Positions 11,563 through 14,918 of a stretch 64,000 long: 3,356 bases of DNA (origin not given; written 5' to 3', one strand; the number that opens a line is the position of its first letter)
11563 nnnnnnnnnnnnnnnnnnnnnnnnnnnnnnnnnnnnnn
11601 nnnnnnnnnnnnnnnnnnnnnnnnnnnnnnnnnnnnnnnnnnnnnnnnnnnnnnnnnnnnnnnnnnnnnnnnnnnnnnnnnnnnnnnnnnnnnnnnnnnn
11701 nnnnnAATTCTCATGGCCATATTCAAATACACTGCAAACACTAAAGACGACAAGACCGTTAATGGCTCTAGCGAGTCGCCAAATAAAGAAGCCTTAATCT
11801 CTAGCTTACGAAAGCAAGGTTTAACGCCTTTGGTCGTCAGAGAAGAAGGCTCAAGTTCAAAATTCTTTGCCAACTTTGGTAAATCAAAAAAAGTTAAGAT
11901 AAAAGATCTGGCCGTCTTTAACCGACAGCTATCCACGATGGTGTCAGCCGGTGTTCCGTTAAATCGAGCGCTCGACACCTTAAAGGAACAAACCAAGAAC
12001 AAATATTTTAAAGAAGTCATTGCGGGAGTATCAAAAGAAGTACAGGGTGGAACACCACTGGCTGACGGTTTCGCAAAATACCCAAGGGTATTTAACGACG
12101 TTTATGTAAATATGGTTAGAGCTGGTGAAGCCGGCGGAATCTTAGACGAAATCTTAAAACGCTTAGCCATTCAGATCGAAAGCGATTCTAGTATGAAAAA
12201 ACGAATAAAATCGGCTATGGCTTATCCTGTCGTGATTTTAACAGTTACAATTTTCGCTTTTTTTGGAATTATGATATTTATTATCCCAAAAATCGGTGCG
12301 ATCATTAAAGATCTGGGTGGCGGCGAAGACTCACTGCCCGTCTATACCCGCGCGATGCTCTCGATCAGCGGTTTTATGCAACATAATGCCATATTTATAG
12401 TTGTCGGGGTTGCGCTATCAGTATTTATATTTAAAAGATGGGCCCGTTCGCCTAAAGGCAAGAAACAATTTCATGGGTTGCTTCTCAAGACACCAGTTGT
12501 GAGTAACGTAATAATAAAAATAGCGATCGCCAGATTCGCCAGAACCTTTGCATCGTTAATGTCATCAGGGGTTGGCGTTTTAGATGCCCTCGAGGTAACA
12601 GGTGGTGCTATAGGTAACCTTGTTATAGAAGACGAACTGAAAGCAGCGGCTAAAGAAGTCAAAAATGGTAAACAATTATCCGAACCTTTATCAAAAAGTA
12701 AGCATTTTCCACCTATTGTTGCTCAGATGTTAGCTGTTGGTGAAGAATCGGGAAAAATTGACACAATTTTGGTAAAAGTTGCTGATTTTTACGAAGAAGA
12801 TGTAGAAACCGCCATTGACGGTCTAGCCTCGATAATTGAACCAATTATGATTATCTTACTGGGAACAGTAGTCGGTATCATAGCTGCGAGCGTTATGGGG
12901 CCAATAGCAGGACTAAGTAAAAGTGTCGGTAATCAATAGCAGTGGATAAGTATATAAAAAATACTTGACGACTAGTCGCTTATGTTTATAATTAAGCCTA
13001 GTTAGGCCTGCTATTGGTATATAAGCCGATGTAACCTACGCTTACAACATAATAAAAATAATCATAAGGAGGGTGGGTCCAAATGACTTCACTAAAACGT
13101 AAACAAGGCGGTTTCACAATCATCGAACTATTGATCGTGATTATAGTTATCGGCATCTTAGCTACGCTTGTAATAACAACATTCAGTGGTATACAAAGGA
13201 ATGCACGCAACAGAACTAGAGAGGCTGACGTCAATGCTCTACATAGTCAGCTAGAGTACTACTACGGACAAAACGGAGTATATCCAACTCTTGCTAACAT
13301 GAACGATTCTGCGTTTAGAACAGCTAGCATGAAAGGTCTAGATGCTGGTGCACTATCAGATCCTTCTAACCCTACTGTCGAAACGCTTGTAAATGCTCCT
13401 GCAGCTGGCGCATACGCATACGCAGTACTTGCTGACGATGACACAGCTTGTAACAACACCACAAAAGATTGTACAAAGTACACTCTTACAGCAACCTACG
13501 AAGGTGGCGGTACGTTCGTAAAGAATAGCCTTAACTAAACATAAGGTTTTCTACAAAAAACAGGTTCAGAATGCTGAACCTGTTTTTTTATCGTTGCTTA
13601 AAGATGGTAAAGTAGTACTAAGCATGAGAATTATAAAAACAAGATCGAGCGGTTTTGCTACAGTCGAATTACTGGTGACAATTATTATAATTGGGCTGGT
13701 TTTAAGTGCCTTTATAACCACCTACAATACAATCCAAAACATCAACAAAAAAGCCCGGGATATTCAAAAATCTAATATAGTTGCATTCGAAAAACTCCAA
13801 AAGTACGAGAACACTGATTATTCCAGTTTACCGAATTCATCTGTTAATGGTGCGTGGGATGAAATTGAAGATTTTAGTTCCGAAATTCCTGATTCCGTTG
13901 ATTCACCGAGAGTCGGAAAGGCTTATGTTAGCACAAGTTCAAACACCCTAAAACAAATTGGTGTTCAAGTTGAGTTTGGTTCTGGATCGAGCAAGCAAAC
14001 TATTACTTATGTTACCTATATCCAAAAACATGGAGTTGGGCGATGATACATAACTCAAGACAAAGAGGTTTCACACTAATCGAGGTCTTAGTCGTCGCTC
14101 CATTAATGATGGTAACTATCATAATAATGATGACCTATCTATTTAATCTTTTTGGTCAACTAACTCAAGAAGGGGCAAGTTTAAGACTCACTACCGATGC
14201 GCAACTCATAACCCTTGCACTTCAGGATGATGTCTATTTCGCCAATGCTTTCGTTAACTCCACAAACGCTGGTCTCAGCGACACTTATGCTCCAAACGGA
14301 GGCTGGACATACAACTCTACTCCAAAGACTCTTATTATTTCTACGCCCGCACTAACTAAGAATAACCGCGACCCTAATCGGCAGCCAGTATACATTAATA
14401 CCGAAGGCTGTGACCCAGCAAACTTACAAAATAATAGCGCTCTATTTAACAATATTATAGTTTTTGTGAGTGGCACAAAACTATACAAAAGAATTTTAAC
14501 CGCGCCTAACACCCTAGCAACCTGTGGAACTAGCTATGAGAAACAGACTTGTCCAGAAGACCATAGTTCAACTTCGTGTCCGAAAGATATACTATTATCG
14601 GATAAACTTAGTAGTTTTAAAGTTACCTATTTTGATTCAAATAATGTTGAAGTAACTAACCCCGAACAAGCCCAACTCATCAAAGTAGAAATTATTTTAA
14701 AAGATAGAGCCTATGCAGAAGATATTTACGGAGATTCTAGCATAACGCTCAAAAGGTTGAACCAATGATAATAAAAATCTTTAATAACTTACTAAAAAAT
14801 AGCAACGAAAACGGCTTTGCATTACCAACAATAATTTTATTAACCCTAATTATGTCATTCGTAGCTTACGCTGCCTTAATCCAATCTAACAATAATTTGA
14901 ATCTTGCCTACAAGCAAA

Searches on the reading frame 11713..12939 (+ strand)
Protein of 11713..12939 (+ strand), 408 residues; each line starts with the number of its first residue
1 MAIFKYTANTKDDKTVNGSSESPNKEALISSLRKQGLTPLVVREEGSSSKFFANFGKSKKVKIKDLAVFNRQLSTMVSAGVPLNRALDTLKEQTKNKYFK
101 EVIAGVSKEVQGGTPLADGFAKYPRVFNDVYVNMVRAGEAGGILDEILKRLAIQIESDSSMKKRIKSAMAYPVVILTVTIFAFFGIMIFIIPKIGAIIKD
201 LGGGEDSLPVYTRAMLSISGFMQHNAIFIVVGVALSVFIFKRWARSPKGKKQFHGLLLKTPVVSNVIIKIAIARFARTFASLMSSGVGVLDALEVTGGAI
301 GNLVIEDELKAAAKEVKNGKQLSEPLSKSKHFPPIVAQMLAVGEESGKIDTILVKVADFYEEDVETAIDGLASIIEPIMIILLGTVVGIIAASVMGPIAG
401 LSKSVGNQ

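Call 19: search_protein_families(library=pfam, proteins=[window:11713-12939:+], max_evalue=0.001)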
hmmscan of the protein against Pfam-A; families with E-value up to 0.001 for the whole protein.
window:11713-12939:+ (408 aa): 1 family
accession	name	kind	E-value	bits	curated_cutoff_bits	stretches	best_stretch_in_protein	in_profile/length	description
PF00482.28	T2SSF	-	1.8e-64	215.8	25.2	2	71-192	3-125/125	Type II secretion system (T2SS), protein F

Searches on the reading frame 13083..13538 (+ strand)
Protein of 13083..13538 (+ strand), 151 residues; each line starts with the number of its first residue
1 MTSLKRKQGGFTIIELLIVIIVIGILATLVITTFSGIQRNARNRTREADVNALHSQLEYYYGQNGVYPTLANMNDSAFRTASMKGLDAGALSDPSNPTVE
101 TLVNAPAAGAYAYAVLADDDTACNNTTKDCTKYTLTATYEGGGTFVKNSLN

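Call 19: search_protein_families(library=pfam, proteins=[window:13083-13538:+], max_evalue=0.001)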
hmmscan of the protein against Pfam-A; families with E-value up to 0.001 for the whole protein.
window:13083-13538:+ (151 aa): 1 family
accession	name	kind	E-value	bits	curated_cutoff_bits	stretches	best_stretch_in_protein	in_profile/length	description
PF07963.17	N_methyl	-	9.5e-08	31.7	21.2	1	5-30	1-26/27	Prokaryotic N-terminal methylation motif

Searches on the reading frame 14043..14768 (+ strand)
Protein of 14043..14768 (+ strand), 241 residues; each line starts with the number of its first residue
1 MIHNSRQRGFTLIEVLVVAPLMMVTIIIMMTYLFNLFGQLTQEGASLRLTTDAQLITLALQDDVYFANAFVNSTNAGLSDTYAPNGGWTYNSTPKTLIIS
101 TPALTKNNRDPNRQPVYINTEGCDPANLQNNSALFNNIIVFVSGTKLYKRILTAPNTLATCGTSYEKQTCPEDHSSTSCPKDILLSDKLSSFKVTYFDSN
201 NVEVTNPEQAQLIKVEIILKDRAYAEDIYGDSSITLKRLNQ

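Call 19: search_protein_families(library=pfam, proteins=[window:14043-14768:+], max_evalue=0.001)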
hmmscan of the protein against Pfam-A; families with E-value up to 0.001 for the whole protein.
window:14043-14768:+ (241 aa): 1 family
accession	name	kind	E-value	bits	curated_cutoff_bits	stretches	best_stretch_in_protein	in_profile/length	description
PF07963.17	N_methyl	-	0.00028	20.8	21.2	0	5-19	2-16/27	Prokaryotic N-terminal methylation motif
